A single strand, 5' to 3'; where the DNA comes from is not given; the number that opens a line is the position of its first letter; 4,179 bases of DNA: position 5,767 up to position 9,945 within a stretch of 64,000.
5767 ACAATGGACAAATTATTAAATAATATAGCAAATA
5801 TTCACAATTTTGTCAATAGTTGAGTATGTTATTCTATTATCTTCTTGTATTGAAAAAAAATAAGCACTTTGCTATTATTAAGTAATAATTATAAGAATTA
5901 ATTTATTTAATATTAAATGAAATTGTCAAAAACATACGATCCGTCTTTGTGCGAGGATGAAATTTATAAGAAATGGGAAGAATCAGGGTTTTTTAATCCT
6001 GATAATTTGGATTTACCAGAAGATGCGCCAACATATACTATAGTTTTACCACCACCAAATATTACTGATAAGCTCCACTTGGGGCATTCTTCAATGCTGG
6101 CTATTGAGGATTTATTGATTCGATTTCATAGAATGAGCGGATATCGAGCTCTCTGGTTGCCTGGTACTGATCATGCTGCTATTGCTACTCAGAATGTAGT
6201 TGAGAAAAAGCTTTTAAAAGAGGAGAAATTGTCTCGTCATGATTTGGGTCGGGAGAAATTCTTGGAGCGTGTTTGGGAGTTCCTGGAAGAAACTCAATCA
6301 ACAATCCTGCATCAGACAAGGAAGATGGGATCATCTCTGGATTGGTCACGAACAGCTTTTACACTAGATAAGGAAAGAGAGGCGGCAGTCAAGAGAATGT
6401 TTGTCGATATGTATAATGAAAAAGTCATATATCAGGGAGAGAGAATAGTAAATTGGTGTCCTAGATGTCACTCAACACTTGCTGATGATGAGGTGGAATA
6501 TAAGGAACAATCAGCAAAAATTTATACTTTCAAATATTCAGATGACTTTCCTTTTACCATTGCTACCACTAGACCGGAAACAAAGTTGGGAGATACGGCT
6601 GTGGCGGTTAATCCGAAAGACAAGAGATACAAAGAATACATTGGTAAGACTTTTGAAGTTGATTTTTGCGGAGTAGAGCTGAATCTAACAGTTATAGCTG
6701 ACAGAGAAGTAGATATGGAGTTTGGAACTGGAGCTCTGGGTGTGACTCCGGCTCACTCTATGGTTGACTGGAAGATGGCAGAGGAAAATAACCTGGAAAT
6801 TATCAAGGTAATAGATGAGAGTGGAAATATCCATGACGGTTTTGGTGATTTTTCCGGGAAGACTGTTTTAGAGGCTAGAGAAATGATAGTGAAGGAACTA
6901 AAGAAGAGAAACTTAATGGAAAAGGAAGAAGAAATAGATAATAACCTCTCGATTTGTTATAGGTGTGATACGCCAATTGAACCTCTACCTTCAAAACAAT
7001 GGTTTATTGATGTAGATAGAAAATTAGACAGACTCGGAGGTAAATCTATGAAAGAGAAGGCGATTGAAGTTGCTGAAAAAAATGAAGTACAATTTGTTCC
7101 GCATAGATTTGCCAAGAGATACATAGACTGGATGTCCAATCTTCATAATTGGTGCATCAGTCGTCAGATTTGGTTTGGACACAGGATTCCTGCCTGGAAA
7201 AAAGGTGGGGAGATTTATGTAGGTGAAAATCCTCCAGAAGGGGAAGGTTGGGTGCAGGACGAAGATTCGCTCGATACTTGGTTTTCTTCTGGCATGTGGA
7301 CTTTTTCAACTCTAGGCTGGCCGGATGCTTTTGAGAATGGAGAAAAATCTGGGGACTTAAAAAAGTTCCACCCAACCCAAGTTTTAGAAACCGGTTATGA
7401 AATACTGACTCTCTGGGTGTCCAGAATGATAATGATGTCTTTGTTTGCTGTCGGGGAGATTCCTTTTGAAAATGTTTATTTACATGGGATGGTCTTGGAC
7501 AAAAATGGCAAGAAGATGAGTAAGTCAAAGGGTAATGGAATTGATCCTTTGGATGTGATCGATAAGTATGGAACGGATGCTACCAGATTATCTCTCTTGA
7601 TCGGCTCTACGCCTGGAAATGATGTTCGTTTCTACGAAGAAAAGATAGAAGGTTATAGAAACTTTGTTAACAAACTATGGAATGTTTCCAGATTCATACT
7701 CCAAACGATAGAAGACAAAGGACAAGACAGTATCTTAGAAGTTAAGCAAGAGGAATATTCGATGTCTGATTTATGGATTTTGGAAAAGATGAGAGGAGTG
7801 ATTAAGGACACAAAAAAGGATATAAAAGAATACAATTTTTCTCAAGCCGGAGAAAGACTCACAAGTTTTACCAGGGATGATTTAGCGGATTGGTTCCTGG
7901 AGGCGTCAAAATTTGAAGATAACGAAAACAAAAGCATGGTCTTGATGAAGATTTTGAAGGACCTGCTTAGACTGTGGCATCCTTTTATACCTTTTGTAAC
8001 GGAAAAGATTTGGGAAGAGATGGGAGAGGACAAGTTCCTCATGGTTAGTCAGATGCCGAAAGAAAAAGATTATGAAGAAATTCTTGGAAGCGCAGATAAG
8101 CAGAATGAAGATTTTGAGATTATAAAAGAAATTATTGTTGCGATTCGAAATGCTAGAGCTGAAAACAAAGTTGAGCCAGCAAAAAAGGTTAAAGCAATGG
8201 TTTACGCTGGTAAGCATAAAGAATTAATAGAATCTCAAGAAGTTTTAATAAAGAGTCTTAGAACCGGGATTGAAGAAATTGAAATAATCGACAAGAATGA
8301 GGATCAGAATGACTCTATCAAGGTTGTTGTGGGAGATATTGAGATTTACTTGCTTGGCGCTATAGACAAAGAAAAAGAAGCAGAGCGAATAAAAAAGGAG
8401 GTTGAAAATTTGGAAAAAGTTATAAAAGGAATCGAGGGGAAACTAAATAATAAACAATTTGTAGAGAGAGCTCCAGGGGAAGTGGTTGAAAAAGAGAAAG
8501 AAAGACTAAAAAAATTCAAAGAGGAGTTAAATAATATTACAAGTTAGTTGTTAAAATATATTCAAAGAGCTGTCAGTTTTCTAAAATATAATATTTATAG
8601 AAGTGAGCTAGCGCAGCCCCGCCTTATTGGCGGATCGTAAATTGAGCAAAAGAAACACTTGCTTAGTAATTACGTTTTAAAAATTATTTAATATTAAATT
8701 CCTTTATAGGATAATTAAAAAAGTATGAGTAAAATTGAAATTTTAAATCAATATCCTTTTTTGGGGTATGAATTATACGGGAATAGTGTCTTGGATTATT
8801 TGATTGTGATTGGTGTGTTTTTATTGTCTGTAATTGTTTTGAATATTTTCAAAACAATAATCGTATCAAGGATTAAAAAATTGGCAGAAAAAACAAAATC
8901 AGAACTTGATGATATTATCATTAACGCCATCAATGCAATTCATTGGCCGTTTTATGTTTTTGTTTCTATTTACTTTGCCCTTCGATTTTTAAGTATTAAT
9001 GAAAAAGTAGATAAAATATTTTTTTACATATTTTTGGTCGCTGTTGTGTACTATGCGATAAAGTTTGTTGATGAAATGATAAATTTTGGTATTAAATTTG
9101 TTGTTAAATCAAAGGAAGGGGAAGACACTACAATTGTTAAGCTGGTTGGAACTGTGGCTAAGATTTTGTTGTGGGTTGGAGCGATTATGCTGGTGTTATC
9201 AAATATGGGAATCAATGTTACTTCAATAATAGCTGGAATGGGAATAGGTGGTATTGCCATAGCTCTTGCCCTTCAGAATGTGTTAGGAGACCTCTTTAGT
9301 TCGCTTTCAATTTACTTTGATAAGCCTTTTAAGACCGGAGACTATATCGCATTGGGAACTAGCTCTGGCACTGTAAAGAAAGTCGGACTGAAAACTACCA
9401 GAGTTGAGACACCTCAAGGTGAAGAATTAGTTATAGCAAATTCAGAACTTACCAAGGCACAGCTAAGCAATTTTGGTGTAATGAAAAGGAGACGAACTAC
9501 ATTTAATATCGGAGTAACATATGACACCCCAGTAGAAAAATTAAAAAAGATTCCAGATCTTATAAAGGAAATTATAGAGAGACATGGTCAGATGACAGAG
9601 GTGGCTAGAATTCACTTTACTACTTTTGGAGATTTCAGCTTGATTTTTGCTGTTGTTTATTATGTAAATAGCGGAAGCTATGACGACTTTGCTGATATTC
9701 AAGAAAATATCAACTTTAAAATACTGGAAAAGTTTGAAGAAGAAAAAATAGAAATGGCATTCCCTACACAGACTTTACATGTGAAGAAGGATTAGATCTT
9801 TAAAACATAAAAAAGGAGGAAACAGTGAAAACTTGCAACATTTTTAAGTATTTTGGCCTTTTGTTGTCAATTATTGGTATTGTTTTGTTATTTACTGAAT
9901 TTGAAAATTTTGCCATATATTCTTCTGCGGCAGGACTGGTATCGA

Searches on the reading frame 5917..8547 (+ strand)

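Call 57: search_protein_families(library=pfam, proteins=[window:5917-8547:+])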
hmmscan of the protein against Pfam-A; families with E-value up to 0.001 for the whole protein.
window:5917-8547:+ (876 aa): 6 families
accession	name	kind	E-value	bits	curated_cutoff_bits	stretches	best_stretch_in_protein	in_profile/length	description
PF00133.28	tRNA-synt_1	-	2.5e-124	415.6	22.7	2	16-434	2-255/414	tRNA synthetases class I (I, L, M and V)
PF08264.19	Anticodon_1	-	3.5e-32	111.7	25.1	1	618-760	1-146/148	Anticodon-binding domain of tRNA ligase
PF09334.17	tRNA-synt_1g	-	3.2e-19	69.4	20.1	2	47-194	8-136/391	tRNA synthetases class I (M)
PF10458.14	Val_tRNA-synt_C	-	1.2e-13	51.6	25.9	1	819-874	3-58/66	Valyl tRNA synthetase tRNA binding arm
PF13603.12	tRNA-synt_1_2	-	1.5e-05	25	25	1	265-304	106-145/185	Leucyl-tRNA synthetase, editing domain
PF01406.26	tRNA-synt_1e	-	0.00013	21.9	27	0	511-563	231-283/301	tRNA synthetases class I (C) catalytic domain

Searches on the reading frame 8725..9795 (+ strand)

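Call 57: search_protein_families(library=pfam, proteins=[window:8725-9795:+])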
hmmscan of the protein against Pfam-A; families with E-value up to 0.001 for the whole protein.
window:8725-9795:+ (356 aa): 3 families
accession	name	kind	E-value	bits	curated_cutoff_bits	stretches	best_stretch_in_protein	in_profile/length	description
PF00924.24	MS_channel_2nd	-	3.7e-19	69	20.2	1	185-250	1-66/68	Mechanosensitive ion channel, beta-domain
PF21082.3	MS_channel_3rd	-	1.6e-17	64.1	21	1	259-344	2-88/88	Mechanosensitive ion channel MscS, C-terminal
PF21088.3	MS_channel_1st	-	8.7e-09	35.7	23.1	1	144-184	2-42/42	Mechanosensitive ion channel, transmembrane helices 2/3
